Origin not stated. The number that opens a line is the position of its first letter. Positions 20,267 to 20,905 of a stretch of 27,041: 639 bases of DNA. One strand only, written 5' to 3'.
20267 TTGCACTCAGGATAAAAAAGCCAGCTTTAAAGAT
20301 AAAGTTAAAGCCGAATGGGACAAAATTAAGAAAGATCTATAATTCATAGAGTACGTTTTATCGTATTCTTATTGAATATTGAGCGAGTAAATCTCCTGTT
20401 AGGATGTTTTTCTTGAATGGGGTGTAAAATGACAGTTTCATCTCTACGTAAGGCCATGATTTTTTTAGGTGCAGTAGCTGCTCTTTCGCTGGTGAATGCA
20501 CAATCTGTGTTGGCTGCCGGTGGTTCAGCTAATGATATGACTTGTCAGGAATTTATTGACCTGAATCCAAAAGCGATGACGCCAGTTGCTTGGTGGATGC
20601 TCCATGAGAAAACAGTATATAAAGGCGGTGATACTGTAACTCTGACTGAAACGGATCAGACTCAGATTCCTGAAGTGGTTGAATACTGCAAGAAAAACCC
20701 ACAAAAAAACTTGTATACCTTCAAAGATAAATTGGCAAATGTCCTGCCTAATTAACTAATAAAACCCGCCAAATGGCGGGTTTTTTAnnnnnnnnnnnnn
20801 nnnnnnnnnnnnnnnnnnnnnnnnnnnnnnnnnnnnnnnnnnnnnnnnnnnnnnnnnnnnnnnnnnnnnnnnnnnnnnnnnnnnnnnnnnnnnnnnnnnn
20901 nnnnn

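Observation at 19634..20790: hdeA-hdeB acid-resistance chaperone operon carried as plus-strand cargo inside the replication gene array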

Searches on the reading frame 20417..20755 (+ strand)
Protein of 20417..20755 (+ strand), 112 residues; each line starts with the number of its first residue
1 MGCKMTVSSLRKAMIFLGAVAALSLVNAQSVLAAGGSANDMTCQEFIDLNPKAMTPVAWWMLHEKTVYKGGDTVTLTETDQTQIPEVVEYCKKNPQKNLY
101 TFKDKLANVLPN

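Call 3: search_protein_families(library=pfam, proteins=[window:20417-20755:+], max_evalue=0.01)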
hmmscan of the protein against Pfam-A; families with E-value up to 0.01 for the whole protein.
window:20417-20755:+ (112 aa): 1 family
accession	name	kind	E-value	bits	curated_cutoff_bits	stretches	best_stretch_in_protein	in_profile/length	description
PF06411.16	HdeA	-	4.7e-24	85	22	1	20-100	4-90/91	HdeA/HdeB family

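Call 43: search_protein_families(library=phrogs, proteins=[window:20429-20755:+], max_evalue=0.001)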
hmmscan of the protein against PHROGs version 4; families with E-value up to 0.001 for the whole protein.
window:20429-20755:+ (108 aa): 0 families

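Call 52: search_solved_structures(query=window:20429-20755:+, show_alignments=1)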
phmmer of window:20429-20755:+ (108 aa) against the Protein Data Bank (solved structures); distinct sequences matched with E-value up to 0.001: 5.
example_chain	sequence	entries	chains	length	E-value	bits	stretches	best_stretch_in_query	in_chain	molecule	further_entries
2myj_A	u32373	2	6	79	3.5e-43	149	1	31-108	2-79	Acid stress chaperone HdeB | HDEB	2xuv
4xvv_A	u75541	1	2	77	1.1e-16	64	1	35-95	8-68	Acid stress chaperone HdeB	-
6wvs_A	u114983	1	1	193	0.00014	25.1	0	55-95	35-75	DeNovoTIM15 hyperstable de novo TIM barrel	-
6yqx_A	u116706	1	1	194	0.00048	23.4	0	56-93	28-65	de novo designed TIM barrel DeNovoTIM13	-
7p12_A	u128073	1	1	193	0.00051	23.3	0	56-95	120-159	DeNovoTIM13-SB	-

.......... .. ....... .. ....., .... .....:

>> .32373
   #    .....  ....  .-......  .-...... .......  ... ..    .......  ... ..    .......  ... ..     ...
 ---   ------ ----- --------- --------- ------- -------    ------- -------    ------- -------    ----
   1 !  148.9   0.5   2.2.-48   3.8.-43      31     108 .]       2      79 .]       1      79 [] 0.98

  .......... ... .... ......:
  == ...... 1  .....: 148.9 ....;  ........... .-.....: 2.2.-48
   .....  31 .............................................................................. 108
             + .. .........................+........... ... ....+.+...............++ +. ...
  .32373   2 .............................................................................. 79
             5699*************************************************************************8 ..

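Call 53: search_protein_families(library=ncbifam, proteins=[window:20429-20755:+])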
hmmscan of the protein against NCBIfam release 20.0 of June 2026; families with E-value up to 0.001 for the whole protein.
window:20429-20755:+ (108 aa): 2 families
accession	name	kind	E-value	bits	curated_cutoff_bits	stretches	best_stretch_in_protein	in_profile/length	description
NF008599.0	PRK11566.1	equivalog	1.5e-51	172.8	124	1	1-108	2-109/109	acid-activated periplasmic chaperone HdeB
NF007576.1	PRK10208.1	equivalog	0.00013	22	85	1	8-96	2-90/97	acid-activated periplasmic chaperone HdeA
